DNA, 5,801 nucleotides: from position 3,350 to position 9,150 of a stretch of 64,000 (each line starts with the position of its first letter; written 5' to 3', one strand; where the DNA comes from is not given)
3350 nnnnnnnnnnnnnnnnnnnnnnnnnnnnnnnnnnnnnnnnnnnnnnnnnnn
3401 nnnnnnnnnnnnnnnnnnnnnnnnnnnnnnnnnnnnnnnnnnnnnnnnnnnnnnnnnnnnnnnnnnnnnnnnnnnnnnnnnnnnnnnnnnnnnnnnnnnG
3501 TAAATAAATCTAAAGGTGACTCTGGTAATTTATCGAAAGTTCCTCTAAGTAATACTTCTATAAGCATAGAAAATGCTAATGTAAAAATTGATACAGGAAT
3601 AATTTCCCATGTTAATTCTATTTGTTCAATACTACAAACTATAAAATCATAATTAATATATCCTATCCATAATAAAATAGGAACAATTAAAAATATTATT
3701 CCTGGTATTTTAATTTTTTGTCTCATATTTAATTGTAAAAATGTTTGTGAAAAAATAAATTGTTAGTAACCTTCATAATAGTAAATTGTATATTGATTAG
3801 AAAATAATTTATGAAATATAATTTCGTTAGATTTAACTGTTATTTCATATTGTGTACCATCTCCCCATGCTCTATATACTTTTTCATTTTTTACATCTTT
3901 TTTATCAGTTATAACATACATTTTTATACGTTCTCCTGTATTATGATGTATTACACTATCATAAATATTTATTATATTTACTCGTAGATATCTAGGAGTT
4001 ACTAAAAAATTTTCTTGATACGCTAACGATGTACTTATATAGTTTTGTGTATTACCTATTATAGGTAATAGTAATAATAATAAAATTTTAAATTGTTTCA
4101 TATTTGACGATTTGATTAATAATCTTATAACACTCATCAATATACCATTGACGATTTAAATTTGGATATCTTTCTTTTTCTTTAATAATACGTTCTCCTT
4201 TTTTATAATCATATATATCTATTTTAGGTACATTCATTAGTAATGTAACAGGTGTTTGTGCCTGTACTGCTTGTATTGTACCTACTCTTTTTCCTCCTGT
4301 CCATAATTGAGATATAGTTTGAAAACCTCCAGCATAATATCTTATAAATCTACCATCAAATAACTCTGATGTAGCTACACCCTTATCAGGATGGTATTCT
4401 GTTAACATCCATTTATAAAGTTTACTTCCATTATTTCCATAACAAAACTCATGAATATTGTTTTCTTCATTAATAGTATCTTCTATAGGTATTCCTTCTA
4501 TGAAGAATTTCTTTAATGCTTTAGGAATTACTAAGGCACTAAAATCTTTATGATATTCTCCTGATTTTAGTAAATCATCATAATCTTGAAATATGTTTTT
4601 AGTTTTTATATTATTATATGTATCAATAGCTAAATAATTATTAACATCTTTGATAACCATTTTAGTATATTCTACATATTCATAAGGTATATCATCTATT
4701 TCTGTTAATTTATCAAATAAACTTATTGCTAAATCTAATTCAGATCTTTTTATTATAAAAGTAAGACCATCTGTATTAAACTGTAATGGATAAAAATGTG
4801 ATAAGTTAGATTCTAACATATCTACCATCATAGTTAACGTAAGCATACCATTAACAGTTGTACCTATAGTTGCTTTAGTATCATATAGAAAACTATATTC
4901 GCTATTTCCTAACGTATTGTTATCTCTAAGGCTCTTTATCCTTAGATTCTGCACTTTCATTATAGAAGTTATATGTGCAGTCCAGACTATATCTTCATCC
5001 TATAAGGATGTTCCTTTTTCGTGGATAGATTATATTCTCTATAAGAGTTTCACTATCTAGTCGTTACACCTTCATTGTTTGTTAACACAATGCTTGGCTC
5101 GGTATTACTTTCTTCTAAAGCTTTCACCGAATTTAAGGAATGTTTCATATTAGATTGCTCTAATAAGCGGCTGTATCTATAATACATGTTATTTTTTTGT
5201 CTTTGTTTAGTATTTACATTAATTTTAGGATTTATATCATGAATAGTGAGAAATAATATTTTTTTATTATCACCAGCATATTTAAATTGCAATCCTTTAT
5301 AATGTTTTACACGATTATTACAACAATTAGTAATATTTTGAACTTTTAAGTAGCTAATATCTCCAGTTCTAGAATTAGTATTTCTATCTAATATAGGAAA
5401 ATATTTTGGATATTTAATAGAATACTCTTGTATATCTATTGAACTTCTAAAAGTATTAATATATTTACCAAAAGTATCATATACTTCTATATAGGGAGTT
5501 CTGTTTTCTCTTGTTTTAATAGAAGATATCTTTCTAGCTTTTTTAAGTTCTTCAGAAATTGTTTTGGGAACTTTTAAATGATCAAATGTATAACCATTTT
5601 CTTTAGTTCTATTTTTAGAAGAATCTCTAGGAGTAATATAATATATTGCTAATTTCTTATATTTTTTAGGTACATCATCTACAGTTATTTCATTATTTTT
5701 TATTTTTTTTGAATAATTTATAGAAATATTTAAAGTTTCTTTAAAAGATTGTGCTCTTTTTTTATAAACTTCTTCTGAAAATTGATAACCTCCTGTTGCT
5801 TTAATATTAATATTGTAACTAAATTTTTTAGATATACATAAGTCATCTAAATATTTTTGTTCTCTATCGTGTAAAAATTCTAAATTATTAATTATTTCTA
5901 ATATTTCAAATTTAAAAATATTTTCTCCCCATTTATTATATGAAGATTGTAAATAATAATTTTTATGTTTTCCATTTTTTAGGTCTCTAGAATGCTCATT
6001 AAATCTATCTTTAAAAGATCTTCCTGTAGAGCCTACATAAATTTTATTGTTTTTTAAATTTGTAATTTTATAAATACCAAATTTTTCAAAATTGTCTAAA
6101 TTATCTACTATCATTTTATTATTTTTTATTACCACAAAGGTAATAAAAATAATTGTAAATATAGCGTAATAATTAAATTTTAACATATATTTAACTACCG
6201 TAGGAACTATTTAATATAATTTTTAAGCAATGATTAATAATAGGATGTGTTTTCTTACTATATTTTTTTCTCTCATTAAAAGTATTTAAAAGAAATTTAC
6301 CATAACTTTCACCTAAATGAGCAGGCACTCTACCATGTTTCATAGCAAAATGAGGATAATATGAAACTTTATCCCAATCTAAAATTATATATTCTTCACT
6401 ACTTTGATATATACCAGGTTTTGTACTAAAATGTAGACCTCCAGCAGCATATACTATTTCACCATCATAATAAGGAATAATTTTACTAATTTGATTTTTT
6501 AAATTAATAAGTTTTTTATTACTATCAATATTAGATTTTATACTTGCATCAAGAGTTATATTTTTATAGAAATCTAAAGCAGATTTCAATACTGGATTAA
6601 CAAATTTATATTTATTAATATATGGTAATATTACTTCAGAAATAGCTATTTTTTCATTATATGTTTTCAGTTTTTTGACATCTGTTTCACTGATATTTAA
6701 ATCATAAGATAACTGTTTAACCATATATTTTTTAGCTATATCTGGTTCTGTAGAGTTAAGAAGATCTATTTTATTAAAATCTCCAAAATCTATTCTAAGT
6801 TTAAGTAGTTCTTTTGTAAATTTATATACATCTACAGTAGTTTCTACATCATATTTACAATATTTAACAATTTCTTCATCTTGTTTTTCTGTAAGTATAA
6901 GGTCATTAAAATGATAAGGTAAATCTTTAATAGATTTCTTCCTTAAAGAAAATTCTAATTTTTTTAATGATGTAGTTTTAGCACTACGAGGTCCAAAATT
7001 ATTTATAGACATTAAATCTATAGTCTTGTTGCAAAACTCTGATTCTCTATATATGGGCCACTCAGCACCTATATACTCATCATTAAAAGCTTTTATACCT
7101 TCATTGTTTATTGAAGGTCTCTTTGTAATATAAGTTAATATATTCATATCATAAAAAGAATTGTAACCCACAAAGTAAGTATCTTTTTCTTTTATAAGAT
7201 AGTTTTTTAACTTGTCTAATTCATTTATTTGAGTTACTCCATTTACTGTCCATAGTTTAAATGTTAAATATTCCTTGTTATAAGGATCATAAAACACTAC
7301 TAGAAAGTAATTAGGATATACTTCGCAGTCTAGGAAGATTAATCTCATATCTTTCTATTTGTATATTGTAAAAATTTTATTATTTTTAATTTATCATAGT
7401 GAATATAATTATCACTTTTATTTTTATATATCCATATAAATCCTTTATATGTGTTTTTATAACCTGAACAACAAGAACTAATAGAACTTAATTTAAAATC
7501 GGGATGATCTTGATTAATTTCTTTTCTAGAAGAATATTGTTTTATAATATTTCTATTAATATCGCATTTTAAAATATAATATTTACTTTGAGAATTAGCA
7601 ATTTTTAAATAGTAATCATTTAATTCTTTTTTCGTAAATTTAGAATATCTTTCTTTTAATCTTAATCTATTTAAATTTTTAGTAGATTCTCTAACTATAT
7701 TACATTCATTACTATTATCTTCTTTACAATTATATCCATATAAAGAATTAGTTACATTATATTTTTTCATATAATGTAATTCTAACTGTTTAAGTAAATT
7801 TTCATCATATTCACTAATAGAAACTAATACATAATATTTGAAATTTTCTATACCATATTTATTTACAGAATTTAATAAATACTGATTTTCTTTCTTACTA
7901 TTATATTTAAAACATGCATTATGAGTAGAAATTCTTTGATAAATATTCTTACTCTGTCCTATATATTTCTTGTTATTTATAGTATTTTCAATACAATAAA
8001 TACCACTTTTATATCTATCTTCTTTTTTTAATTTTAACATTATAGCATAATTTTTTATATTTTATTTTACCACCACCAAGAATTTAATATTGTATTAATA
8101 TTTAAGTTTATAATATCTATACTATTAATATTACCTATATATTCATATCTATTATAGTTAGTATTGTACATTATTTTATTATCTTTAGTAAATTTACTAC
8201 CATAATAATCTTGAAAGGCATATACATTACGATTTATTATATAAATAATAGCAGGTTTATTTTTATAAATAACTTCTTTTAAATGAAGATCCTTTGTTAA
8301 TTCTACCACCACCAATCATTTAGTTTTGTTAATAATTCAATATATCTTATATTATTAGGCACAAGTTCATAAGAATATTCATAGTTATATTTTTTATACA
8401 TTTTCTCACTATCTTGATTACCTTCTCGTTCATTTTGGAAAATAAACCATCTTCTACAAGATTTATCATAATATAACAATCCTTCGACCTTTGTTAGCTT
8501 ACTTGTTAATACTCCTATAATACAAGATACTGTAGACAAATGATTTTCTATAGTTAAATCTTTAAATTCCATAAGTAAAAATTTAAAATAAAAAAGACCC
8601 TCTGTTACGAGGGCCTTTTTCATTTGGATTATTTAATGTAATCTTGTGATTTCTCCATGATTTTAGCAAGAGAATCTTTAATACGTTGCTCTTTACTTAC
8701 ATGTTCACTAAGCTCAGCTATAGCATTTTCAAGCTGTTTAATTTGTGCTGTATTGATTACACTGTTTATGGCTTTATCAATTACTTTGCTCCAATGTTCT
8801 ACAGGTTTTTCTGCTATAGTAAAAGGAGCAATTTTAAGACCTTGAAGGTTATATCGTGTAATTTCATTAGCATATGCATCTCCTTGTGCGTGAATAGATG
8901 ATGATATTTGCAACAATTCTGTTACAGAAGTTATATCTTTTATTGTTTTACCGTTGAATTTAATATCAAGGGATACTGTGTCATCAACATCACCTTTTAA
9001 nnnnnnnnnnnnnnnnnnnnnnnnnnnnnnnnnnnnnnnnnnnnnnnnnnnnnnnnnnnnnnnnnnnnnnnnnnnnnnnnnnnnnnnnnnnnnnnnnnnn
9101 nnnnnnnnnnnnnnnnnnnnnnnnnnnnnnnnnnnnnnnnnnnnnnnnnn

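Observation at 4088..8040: Family B DNA polymerase split into two ORFs by a GIY-YIG endonuclease gene, with a second GIY-YIG gene immediately upstream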

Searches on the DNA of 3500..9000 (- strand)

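Call 3: search_rna_families(source=window, start=3500, end=9000, threshold=evalue, max_evalue=10, show_alignments=3)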
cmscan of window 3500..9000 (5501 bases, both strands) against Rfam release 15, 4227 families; matches with E-value up to 10: 12.
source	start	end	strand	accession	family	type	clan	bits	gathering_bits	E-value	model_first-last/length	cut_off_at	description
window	8594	8647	-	RF02844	RefA9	Gene; antisense;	-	27.8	49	0.35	1-64/64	no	Enterococcus sRNA A9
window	8547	8625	+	RF02075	STnc230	Gene; sRNA;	-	25.5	50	1.7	1-83/83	no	Enterobacterial sRNA STnc230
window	8588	8653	-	RF01859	Phe_leader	Cis-reg; leader;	-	24.9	55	0.68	1-125/125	no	Phenylalanine leader peptide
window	8539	8623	+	RF01859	Phe_leader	Cis-reg; leader;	-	22.4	55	2.4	1-125/125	no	Phenylalanine leader peptide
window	8575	8650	-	RF01770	rimP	Cis-reg; leader;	-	22.3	47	3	1-102/102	no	Gammaprotebacteria rimP leader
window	8560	8625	+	RF02495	ohsC_RNA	Gene; antitoxin;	-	22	50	6.8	1-77/77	no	Oppression of Hydrophobic ORF by sRNA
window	4864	4928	-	RF02971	emrB-Lactobacillus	Gene; sRNA;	-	21.2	60.8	9.6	1-66/66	no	emrB-Lactobacillus RNA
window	8588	8661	-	RF00506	Thr_leader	Cis-reg; leader;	-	20.5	55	2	1-118/118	no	Threonine operon leader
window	8558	8650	+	RF03958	mir-959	Gene; miRNA;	-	20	85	5.6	1-91/91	no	mir-959 microRNA precursor family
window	4213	4276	+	RF00858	mir-306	Gene; miRNA;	-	18.8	52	2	1-81/81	no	mir-306 microRNA precursor family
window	7775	7810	-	RF00571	SNORD65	Gene; snRNA; snoRNA; CD-box;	CL00057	16.9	41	5.2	1-73/73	no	Small nucleolar RNA SNORD65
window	4279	4295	-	RF02914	DUF805b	Cis-reg;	CL00115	14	35.6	4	1-35/35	no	DUF805b RNA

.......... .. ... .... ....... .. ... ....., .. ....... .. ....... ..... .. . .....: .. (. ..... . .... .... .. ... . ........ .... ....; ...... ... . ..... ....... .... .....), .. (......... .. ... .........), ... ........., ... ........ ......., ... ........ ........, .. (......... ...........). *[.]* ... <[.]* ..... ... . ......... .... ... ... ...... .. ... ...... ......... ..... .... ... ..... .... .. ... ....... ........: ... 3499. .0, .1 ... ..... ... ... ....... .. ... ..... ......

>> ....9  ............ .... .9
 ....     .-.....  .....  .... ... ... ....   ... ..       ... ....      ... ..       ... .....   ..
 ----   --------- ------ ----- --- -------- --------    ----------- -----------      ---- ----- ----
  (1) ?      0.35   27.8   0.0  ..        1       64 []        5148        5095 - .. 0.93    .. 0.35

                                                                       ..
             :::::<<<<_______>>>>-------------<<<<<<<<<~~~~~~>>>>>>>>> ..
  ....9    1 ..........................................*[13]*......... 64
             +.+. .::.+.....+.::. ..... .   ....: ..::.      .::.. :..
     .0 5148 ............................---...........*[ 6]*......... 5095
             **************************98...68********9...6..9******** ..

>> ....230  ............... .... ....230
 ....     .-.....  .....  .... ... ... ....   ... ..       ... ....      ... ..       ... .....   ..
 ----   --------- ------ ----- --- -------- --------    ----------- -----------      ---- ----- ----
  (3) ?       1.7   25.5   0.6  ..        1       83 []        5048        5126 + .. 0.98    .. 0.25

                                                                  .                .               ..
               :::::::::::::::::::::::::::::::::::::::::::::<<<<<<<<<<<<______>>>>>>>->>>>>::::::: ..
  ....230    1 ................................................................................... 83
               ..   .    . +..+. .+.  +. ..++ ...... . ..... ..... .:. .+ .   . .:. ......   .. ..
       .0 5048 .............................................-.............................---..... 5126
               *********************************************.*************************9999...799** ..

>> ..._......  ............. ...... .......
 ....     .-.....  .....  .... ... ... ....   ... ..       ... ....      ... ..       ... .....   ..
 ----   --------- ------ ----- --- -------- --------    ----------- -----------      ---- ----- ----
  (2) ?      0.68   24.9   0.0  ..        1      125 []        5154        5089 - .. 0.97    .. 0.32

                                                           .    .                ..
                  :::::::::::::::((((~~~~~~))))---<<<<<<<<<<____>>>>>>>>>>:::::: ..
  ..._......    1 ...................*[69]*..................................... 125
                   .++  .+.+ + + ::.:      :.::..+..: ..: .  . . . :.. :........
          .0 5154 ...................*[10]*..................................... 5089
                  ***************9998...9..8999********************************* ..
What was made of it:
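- On Group I intron (Rfam RF00028): Missed in a 5.5-kb scan (call 3).
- The first Rfam scan, over 5.5 kb, returned nothing (call 3).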
